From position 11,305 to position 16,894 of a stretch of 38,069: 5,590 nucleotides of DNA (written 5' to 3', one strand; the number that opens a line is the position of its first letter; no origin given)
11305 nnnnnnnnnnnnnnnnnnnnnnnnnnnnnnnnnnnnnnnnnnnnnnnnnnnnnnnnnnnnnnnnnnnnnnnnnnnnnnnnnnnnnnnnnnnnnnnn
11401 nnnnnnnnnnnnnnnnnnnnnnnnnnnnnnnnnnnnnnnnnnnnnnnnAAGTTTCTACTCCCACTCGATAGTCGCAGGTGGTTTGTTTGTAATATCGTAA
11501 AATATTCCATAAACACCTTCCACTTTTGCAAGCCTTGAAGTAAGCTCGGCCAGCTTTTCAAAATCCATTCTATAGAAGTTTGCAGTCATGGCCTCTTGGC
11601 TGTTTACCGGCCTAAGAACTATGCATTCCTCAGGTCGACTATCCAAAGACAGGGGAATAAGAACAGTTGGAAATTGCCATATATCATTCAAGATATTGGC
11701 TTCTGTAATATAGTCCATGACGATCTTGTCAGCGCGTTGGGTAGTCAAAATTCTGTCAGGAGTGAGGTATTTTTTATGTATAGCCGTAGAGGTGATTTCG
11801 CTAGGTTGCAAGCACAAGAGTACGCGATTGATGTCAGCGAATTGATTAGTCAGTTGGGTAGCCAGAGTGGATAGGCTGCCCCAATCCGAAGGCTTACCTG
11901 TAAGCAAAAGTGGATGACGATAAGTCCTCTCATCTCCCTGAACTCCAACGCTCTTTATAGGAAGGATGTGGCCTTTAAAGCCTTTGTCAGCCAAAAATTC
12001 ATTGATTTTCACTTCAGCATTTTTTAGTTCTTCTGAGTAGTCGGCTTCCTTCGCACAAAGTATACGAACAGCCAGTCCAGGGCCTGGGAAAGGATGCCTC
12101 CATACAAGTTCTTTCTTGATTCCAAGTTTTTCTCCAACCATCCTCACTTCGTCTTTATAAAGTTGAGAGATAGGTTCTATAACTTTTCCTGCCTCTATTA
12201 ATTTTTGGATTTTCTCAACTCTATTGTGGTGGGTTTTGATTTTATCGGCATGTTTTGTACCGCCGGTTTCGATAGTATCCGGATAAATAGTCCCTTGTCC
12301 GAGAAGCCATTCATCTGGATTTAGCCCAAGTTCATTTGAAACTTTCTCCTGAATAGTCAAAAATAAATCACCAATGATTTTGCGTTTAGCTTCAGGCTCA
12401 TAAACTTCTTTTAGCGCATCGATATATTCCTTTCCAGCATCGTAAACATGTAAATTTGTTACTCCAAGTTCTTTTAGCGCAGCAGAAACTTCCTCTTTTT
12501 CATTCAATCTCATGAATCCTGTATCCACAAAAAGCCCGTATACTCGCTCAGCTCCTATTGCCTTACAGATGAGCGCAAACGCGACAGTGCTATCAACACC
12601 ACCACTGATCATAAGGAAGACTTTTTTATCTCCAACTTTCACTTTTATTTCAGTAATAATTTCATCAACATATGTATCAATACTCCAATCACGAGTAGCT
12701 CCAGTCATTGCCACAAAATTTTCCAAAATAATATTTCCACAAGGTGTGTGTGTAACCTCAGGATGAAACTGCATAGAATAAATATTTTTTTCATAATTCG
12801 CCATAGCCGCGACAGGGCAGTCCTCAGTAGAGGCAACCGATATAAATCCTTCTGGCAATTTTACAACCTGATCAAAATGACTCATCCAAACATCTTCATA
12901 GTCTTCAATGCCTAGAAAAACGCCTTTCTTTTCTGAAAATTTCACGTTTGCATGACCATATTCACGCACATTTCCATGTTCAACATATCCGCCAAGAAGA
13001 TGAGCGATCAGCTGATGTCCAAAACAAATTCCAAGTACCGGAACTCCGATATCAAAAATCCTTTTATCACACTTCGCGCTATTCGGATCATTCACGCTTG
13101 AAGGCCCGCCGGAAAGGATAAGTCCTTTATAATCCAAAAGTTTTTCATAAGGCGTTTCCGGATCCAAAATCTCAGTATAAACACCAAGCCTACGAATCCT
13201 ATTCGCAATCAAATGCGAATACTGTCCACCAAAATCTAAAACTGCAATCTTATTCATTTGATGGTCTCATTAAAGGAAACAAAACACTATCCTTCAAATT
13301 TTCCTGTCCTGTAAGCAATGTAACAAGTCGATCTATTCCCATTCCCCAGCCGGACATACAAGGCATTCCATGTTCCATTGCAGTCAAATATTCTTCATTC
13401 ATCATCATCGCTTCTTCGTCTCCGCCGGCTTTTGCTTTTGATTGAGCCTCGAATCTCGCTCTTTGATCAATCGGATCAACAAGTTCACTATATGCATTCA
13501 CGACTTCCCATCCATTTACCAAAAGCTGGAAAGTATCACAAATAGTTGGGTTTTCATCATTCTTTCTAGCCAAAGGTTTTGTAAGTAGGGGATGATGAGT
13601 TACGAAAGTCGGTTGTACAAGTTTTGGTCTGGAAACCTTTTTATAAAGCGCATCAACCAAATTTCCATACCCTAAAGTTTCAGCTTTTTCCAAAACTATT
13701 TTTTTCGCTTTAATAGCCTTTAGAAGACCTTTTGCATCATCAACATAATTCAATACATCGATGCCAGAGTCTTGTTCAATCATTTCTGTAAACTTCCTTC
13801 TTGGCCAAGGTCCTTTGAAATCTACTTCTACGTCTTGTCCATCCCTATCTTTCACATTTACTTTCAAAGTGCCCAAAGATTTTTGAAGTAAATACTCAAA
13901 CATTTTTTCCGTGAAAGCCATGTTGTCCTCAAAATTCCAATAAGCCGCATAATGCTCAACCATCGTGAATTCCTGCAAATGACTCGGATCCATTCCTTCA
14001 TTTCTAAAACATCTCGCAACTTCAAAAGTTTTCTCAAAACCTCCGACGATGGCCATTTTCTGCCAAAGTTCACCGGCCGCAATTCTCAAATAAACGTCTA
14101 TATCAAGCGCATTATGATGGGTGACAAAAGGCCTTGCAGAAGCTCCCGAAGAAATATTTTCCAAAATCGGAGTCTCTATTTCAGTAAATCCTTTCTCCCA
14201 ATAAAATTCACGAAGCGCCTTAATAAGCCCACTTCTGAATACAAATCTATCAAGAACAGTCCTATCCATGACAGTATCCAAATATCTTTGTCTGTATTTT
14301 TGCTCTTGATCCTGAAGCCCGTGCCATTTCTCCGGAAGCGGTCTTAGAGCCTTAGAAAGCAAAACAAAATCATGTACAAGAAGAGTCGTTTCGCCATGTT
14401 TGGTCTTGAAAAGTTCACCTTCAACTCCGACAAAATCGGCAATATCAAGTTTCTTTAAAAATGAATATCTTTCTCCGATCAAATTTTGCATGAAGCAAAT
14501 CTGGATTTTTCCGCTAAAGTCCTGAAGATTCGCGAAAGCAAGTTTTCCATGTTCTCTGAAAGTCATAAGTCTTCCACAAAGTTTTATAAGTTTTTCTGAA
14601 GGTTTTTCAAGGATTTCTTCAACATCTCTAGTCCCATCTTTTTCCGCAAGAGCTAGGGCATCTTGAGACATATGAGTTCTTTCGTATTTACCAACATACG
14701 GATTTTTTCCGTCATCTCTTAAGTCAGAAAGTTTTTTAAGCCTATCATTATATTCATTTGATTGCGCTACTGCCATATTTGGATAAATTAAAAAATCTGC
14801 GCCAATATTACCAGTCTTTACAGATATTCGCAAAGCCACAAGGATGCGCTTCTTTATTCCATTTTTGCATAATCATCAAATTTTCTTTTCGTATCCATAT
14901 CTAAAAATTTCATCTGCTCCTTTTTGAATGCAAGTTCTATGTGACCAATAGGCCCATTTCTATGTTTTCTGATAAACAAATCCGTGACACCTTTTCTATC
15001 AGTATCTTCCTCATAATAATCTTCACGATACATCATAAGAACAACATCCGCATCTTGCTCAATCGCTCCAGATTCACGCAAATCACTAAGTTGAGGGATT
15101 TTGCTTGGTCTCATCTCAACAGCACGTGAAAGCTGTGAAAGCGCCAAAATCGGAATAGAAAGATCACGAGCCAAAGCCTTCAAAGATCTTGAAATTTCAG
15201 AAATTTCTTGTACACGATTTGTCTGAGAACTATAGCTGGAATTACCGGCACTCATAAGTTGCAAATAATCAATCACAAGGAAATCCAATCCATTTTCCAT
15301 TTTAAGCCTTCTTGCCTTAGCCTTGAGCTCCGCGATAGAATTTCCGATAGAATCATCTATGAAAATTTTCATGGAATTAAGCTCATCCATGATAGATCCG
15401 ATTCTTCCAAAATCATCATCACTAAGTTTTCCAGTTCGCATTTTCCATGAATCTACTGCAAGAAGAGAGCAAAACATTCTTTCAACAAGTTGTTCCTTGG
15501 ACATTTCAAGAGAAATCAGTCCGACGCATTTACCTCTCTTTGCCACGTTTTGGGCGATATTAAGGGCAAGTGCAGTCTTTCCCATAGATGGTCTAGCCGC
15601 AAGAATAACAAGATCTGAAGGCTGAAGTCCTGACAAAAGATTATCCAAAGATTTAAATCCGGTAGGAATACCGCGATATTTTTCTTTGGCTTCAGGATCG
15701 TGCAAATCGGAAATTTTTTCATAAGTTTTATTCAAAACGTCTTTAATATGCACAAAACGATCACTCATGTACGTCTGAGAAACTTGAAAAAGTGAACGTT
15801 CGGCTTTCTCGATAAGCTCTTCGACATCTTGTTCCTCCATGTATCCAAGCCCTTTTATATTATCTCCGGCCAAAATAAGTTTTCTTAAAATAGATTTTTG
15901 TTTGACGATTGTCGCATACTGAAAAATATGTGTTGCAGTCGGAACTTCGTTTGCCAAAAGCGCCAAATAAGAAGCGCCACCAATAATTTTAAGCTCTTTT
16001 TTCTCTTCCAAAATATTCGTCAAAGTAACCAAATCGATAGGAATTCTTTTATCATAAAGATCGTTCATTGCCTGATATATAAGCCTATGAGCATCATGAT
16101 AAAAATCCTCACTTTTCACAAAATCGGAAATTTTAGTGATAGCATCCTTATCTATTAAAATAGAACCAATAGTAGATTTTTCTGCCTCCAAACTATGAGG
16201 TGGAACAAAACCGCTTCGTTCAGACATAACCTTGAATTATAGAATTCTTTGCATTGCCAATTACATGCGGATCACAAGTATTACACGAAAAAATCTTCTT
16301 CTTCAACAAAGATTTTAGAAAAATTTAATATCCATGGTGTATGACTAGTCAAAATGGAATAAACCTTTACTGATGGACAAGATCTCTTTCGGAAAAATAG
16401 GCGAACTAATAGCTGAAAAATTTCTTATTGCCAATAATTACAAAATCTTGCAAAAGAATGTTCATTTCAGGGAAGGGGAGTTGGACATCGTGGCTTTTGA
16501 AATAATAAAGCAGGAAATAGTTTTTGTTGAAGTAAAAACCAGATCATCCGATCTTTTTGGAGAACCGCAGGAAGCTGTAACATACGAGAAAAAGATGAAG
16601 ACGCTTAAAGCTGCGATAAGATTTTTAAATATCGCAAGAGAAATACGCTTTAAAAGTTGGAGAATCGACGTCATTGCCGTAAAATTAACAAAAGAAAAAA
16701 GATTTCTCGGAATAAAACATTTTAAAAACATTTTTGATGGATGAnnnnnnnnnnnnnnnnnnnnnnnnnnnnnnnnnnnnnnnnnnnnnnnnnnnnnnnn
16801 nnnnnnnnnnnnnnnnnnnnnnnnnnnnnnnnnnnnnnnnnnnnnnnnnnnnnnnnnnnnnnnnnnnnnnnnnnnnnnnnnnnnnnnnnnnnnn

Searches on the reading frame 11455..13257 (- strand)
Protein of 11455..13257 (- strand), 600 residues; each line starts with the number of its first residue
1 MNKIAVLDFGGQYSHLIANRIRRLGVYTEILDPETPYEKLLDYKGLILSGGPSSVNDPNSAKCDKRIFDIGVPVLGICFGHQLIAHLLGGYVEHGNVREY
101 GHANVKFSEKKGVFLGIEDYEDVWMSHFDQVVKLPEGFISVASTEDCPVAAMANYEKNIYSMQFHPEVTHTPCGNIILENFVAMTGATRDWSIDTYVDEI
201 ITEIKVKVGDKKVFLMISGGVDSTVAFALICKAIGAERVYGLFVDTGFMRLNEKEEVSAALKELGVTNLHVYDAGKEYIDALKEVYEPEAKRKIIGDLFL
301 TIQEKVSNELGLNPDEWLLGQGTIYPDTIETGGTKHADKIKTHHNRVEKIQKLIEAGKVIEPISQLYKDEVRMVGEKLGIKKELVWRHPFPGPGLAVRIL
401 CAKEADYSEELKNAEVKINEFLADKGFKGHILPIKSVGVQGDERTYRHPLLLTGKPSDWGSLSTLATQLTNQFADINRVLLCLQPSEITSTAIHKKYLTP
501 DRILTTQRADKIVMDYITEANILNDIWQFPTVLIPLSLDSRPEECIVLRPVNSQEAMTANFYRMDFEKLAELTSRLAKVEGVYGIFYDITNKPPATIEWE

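Call 45: search_protein_families(library=pfam, proteins=[window:11455-13257:-], max_evalue=0.001)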
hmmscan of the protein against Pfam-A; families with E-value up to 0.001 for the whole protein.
window:11455-13257:- (600 aa): 4 families
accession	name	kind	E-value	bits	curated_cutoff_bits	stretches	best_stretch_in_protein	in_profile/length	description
PF00117.34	GATase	-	4.5e-43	147.6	22.8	1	6-182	2-187/190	Glutamine amidotransferase class-I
PF00958.27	GMP_synt_C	-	5e-23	81.4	27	1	517-599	3-92/92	GMP synthase C terminal domain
PF02540.23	NAD_synthase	-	3.5e-09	36.6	21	1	201-289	9-95/242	NAD synthase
PF07722.19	Peptidase_C26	-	3.4e-06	27.4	20.5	1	67-167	101-219/219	Peptidase C26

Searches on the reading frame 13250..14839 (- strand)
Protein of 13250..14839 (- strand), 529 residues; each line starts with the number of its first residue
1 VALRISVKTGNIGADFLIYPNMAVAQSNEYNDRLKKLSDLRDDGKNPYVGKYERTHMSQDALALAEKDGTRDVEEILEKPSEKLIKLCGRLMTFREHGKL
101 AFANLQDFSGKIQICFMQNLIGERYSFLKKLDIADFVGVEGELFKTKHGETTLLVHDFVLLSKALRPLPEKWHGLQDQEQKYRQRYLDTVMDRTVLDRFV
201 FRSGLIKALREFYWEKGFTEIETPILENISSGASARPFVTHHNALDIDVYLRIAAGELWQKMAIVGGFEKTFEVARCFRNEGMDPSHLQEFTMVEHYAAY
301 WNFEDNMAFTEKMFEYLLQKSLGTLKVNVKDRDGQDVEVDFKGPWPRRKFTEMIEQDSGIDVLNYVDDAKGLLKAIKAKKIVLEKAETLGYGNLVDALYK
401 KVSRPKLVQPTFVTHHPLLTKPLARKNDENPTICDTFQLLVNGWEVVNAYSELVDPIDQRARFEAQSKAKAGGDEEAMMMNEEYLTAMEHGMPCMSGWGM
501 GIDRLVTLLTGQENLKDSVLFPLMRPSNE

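Call 45: search_protein_families(library=pfam, proteins=[window:13250-14839:-], max_evalue=0.001)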
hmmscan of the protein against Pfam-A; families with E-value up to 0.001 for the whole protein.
window:13250-14839:- (529 aa): 3 families
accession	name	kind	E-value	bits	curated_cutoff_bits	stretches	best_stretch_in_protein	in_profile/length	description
PF00152.25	tRNA-synt_2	-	6.3e-74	249.2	25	1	178-524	2-307/308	tRNA synthetases class II (D, K and N)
PF01336.31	tRNA_anti-codon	-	2.4e-13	50.2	27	1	86-160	2-74/75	OB-fold nucleic acid binding domain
PF01409.25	tRNA-synt_2d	-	2.8e-06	27.4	19.8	0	270-321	104-157/246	tRNA synthetases class II core domain (F)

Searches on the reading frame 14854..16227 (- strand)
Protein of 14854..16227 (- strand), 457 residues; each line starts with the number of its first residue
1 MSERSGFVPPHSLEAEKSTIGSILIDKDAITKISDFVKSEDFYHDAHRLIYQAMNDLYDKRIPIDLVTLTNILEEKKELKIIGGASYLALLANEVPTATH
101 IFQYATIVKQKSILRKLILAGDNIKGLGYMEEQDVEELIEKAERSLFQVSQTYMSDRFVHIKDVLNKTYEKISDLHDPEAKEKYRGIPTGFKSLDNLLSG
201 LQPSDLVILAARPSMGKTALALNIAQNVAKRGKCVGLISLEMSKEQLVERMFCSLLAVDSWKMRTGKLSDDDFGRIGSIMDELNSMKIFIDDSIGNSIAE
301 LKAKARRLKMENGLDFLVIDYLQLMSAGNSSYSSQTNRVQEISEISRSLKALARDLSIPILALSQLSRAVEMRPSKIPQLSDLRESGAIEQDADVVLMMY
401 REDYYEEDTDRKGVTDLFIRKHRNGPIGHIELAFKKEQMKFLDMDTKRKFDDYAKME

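Call 45: search_protein_families(library=pfam, proteins=[window:14854-16227:-], max_evalue=0.001)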
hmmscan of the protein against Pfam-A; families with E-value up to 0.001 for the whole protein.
window:14854-16227:- (457 aa): 3 families
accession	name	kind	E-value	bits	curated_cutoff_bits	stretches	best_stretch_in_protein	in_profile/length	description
PF03796.21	DnaB_C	-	1.4e-103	346.2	27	1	186-442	1-254/255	DnaB-like helicase C terminal domain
PF00772.26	DnaB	-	3.1e-34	117.5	23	1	9-110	2-103/103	DnaB-like helicase N terminal domain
PF13481.12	AAA_25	-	2.9e-11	43.8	27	1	185-339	13-169/195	AAA domain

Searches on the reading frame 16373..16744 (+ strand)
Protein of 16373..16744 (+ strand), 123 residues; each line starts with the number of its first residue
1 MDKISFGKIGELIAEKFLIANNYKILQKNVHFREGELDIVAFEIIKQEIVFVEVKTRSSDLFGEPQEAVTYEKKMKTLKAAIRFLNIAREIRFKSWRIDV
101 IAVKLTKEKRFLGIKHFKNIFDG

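Call 45: search_protein_families(library=pfam, proteins=[window:16373-16744:+], max_evalue=0.001)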
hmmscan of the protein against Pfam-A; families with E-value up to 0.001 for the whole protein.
window:16373-16744:+ (123 aa): 2 families
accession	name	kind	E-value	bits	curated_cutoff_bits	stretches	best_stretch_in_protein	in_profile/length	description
PF02021.23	UPF0102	-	2e-23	83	23.6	1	10-103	1-80/80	Uncharacterised protein family UPF0102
PF08378.17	NERD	-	0.00011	23.1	22.1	1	7-73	2-72/111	Nuclease-related domain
